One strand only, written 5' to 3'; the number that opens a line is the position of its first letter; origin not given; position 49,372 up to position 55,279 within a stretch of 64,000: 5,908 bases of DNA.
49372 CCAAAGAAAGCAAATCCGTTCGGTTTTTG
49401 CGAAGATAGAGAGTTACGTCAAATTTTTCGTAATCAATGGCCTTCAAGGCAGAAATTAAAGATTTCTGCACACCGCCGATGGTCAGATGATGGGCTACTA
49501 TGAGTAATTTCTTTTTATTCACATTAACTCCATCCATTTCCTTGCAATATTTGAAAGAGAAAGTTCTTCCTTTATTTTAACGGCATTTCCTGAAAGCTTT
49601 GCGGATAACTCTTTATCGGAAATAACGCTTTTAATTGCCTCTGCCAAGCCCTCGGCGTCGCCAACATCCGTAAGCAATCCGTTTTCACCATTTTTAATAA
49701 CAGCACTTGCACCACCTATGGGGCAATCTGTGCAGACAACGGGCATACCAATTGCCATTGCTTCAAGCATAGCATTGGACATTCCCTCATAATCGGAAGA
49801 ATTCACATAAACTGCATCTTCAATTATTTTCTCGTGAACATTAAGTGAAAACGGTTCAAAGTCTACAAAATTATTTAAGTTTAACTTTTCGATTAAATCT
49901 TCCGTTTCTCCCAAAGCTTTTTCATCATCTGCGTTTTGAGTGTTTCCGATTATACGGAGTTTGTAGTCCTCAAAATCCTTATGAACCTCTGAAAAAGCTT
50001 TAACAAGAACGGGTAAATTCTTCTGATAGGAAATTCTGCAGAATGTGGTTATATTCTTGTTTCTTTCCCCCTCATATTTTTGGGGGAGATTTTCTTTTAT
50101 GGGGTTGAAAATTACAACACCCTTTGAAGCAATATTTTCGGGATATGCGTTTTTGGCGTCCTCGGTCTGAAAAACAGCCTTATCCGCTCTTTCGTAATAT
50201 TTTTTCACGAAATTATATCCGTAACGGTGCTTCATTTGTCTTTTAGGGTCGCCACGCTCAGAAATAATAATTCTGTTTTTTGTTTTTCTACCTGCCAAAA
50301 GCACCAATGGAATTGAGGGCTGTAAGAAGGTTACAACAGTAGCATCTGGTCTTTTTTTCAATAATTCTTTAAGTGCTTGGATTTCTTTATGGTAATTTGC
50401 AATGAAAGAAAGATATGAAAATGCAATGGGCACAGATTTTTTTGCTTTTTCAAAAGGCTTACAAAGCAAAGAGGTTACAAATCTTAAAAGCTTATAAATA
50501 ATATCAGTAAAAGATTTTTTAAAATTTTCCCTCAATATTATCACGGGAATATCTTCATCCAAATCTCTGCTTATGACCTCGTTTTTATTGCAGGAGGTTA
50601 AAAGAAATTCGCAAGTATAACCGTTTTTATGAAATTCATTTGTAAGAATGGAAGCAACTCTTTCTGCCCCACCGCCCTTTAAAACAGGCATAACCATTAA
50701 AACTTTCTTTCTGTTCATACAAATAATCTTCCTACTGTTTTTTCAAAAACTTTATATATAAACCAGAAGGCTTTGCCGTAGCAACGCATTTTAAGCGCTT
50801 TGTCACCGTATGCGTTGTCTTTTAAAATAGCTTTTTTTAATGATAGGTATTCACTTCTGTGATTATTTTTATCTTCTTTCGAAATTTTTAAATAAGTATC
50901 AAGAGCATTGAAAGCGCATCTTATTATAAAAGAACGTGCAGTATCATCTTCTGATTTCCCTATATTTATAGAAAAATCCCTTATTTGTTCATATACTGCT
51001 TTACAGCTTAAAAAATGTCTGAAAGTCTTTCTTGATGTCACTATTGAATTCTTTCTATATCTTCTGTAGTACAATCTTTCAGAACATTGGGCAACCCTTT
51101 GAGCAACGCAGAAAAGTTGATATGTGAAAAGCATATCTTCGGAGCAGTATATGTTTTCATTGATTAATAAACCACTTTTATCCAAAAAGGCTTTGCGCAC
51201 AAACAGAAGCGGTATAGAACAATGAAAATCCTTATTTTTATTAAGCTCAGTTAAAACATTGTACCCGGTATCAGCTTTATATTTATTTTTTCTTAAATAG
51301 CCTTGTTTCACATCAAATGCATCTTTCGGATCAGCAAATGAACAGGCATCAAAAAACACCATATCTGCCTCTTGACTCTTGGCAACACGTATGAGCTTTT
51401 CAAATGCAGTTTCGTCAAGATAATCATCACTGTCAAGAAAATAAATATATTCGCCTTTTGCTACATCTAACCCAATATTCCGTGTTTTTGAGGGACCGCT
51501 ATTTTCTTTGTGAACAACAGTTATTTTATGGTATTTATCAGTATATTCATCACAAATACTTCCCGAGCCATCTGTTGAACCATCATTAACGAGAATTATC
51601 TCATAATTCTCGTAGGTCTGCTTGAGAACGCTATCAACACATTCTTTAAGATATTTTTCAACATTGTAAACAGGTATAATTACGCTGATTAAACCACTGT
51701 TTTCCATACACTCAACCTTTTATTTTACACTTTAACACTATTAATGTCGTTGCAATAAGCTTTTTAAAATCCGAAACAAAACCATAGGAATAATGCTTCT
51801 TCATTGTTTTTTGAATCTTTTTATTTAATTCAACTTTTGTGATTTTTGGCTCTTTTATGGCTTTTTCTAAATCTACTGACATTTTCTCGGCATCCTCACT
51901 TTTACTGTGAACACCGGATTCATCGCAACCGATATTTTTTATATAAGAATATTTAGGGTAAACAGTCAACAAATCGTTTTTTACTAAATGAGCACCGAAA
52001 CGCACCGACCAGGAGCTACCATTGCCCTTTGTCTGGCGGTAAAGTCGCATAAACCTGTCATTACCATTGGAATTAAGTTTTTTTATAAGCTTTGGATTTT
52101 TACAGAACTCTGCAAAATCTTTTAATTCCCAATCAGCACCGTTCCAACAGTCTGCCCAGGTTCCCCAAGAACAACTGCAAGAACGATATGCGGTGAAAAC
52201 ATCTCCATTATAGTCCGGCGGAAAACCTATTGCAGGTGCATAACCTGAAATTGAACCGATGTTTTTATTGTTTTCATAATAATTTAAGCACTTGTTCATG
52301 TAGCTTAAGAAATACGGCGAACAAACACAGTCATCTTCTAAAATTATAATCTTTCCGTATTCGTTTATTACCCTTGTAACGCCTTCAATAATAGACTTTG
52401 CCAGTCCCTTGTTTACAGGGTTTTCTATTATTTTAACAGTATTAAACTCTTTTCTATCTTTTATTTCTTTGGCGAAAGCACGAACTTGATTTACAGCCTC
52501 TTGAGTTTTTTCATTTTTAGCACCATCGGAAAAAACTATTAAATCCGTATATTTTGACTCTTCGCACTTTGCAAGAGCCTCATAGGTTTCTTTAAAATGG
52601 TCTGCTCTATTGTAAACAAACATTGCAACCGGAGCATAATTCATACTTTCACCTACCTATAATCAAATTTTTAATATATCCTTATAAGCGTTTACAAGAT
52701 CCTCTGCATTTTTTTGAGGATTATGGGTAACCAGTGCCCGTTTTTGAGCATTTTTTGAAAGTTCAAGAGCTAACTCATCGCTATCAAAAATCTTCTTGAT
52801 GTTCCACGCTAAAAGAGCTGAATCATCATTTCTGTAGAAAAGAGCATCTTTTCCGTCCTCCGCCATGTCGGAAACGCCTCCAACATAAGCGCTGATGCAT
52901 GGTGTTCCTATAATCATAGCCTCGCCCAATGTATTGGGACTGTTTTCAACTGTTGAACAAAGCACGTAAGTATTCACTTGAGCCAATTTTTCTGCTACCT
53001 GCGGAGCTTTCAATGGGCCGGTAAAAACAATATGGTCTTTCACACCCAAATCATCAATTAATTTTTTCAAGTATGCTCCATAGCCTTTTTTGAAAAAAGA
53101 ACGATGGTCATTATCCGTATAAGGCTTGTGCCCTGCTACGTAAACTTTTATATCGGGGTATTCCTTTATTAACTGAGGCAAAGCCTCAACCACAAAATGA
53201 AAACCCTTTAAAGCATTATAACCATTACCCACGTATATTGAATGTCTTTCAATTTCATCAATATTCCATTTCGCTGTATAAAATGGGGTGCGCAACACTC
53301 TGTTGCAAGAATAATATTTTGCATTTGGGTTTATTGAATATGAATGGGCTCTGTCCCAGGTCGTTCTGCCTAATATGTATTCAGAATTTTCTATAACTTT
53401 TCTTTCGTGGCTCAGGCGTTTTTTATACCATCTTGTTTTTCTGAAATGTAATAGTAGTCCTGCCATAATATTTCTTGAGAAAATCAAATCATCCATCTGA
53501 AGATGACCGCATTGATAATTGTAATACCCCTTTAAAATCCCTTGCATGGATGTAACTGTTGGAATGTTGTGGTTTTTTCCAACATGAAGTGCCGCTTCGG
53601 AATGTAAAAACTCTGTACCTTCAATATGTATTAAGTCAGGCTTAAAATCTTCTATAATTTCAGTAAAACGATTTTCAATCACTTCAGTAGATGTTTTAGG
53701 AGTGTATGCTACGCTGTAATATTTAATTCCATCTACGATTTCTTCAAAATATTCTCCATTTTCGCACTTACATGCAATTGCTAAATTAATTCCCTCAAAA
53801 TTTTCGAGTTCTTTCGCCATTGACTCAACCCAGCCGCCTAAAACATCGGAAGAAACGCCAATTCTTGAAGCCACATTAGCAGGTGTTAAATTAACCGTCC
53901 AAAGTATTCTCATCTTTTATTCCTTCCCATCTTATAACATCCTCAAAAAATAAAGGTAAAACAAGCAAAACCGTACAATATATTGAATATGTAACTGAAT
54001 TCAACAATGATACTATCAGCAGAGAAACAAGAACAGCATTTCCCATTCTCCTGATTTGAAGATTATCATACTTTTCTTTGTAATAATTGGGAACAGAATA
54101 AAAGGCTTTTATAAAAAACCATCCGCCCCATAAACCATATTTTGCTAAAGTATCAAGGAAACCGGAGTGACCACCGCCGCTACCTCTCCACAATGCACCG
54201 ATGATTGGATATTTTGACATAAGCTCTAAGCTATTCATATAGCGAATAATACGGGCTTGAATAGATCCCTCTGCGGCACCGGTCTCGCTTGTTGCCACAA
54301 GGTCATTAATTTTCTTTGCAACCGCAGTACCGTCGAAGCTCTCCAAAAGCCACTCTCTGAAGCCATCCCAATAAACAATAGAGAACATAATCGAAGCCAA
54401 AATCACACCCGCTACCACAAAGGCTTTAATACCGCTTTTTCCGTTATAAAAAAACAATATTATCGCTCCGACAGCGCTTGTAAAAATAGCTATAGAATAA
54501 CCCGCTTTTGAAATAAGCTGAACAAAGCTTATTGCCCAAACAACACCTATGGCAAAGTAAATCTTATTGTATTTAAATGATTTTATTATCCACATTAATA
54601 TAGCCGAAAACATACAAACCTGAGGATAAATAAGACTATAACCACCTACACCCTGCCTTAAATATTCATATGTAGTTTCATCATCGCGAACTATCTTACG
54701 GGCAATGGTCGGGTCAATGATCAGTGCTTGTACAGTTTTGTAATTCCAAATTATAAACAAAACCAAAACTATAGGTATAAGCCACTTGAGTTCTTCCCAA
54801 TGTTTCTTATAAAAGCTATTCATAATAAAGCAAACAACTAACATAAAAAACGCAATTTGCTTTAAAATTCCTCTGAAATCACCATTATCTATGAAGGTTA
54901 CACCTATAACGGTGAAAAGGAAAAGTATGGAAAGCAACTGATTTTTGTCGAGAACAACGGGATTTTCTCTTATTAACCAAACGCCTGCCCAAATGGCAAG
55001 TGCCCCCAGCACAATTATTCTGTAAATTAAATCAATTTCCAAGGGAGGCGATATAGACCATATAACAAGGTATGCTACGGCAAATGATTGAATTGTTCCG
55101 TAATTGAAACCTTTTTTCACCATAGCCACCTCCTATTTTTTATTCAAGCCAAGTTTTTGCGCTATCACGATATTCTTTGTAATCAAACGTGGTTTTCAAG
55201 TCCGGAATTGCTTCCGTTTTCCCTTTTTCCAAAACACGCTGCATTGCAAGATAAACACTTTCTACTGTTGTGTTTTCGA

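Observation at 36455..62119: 25.7-kb single-strand glycan locus mixing Wzy-dependent and ABC-transporter-dependent hallmarks, with no Wzx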

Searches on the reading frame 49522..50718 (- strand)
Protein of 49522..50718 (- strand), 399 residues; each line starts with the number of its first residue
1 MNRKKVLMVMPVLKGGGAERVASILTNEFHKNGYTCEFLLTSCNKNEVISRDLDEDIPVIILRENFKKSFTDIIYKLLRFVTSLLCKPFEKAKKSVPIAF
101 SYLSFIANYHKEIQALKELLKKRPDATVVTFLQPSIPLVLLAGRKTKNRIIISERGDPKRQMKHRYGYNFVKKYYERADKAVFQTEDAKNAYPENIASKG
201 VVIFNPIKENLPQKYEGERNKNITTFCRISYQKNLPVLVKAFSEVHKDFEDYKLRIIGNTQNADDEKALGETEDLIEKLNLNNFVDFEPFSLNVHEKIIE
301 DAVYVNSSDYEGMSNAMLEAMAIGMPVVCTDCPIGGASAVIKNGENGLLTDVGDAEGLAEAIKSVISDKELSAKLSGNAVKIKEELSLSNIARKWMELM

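Call 4: search_protein_families(library=pfam, proteins=[window:49522-50718:-], max_evalue=0.01)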
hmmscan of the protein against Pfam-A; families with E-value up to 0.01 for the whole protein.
window:49522-50718:- (399 aa): 6 families
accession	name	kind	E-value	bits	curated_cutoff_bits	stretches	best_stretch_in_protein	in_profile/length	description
PF00534.26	Glycos_transf_1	-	1.2e-29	103.5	26.4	1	214-379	8-169/172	Glycosyl transferases group 1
PF13692.12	Glyco_trans_1_4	-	2.6e-27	96.3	27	1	221-368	2-142/142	Glycosyl transferases group 1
PF20706.3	GT4-conflict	-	3.3e-05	23.5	26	1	200-331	173-312/385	Family 4 Glycosyltransferase in conflict systems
PF13439.12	Glyco_transf_4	-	3.5e-05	24.3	28.5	1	16-207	2-166/170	Glycosyltransferase Family 4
PF13407.12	Peripla_BP_4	-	0.0084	16.1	35.1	0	301-337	57-93/258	Periplasmic binding protein domain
PF13524.12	Glyco_trans_1_2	-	0.0088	16.4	25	0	247-395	10-142/144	Glycosyl transferase-like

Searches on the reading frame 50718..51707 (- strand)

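Call 4: search_protein_families(library=pfam, proteins=[window:50718-51707:-], max_evalue=0.01)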
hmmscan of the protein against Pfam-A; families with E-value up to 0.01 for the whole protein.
window:50718-51707:- (330 aa): 4 families
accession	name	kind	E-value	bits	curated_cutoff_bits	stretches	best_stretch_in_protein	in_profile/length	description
PF00535.33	Glycos_transf_2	-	1.7e-40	139.1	23.3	1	8-139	1-132/168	Glycosyl transferase family 2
PF10111.15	Glyco_tranf_2_2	-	1.3e-16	61.4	27.3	1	8-235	1-234/276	Glycosyltransferase like family 2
PF13641.12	Glyco_tranf_2_3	-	1.7e-16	61.3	27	1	7-126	3-126/230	Glycosyltransferase like family 2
PF13704.12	Glyco_tranf_2_4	-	0.0034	18.3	27.5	1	16-98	3-85/98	Glycosyl transferase family 2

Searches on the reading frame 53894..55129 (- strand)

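Call 4: search_protein_families(library=pfam, proteins=[window:53894-55129:-], max_evalue=0.01)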
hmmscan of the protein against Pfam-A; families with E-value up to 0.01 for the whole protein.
window:53894-55129:- (412 aa): 1 family
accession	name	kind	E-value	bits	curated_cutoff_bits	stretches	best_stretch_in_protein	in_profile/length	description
PF04932.20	Wzy_C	-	0.0084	16.3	31.7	1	212-311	18-102/149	O-Antigen ligase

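Call 10: search_protein_families(library=ncbifam, proteins=[window:53894-55129:-], max_evalue=0.01)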
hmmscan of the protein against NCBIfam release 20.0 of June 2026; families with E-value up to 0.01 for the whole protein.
window:53894-55129:- (412 aa): 0 families
